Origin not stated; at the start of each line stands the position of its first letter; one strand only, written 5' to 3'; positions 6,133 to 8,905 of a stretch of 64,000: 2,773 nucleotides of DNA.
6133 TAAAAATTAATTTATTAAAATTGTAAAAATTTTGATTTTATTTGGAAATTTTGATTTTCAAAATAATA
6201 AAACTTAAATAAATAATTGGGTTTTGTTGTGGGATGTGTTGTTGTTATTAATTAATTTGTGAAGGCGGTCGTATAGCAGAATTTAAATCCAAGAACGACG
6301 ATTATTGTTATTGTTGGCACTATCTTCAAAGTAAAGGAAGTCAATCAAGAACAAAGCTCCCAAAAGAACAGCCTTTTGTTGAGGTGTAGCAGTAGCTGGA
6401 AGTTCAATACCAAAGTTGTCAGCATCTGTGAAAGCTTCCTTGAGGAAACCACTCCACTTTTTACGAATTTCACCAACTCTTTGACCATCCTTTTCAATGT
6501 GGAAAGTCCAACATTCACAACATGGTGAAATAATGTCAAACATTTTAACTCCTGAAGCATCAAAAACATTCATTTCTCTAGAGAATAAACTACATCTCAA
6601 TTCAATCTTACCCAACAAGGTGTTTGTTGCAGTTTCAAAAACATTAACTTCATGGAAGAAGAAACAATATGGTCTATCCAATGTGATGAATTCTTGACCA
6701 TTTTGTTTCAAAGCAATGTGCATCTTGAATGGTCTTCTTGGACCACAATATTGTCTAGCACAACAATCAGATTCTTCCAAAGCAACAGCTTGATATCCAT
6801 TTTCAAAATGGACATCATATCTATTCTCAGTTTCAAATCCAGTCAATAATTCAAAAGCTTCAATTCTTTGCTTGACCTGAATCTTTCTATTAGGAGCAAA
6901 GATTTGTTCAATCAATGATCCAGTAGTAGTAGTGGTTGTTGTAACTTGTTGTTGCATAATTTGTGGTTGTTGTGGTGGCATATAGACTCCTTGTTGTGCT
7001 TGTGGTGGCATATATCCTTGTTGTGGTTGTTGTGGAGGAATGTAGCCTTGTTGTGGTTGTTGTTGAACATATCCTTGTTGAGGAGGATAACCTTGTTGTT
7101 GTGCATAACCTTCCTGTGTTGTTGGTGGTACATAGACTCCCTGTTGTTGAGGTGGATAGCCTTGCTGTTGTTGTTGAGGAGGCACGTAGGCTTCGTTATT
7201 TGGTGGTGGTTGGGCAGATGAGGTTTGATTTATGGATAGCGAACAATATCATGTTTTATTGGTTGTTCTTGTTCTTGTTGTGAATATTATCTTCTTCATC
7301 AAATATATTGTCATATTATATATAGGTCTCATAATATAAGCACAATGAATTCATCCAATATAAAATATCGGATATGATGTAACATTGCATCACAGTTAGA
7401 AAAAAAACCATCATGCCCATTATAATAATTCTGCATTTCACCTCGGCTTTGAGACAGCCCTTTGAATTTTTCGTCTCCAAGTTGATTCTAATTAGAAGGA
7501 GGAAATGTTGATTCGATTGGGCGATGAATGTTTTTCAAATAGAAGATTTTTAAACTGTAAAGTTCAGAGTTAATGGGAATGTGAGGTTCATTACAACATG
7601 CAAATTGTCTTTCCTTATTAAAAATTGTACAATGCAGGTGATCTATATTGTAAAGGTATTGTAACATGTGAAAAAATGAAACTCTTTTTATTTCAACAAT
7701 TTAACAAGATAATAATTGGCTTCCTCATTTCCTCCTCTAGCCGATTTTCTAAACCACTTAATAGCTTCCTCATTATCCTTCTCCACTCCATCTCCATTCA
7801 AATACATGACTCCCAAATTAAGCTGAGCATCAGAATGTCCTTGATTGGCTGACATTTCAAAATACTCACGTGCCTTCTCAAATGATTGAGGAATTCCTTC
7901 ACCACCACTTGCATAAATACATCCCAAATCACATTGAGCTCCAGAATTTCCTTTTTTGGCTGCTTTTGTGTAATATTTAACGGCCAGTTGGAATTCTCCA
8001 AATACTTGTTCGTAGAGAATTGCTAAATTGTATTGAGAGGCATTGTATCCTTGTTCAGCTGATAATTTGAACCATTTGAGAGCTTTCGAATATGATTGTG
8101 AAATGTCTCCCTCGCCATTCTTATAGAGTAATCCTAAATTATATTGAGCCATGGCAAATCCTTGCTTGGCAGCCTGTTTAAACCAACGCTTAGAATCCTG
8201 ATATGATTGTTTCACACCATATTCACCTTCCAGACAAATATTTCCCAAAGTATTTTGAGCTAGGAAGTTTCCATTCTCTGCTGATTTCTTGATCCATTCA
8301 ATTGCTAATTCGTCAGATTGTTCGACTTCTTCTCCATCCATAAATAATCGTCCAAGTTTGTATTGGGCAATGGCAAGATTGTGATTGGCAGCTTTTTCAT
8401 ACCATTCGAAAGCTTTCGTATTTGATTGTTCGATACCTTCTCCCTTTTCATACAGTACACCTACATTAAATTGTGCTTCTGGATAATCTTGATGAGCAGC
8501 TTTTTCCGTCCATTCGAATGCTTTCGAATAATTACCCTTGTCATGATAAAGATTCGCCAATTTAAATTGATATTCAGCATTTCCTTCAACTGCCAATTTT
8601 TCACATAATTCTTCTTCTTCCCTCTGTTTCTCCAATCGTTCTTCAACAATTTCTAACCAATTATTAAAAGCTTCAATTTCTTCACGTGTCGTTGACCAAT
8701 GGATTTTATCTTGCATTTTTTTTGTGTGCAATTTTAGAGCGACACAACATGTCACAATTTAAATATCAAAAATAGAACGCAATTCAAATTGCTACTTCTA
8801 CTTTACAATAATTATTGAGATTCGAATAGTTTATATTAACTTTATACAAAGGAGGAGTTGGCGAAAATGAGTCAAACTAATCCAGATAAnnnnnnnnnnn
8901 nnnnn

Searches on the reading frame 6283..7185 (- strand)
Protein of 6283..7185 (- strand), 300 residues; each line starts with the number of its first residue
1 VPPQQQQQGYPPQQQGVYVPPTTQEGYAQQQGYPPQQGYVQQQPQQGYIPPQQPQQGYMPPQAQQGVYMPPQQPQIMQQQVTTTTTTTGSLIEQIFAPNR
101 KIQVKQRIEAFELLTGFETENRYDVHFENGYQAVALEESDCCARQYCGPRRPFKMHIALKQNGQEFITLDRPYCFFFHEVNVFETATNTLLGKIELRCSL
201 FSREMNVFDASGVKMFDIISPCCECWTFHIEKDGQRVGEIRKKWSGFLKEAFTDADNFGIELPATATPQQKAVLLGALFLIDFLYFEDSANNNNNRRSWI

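Call 26: search_protein_families(library=pfam, proteins=[window:6283-7185:-], max_evalue=0.01)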
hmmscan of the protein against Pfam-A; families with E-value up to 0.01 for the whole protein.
window:6283-7185:- (300 aa): 1 family
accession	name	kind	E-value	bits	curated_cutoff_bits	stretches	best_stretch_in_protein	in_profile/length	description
PF03803.21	Scramblase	-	7e-50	169.8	25.4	1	98-288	20-221/221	Scramblase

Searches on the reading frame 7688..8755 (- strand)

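Call 26: search_protein_families(library=pfam, proteins=[window:7688-8755:-], max_evalue=0.01)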
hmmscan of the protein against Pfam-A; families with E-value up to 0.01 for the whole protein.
window:7688-8755:- (355 aa): 8 families
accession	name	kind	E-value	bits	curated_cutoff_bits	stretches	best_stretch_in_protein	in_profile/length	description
PF08238.18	Sel1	-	1.1e-69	228.8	30.7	6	308-343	1-36/36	Sel1 repeat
PF13432.12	TPR_16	-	1.7e-07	32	32.7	0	292-341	20-60/65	Tetratricopeptide repeat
PF13176.12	TPR_7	-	2.4e-07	30.8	27.9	0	242-270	3-32/36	Tetratricopeptide repeat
PF23310.1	TPR_27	-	3.4e-06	27.2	27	0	292-339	45-92/110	Plant tetratrico peptide repeats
PF13424.12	TPR_12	-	1.7e-05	25.3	30.1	0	202-265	4-71/77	Tetratricopeptide repeat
PF13174.12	TPR_6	-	4.6e-05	24.2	26.3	0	240-268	2-29/33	Tetratricopeptide repeat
PF13428.12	TPR_14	-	0.0057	17.7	23.5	0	62-95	3-38/44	Tetratricopeptide repeat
PF07719.23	TPR_2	-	0.0078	16.7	27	1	60-87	1-28/34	Tetratricopeptide repeat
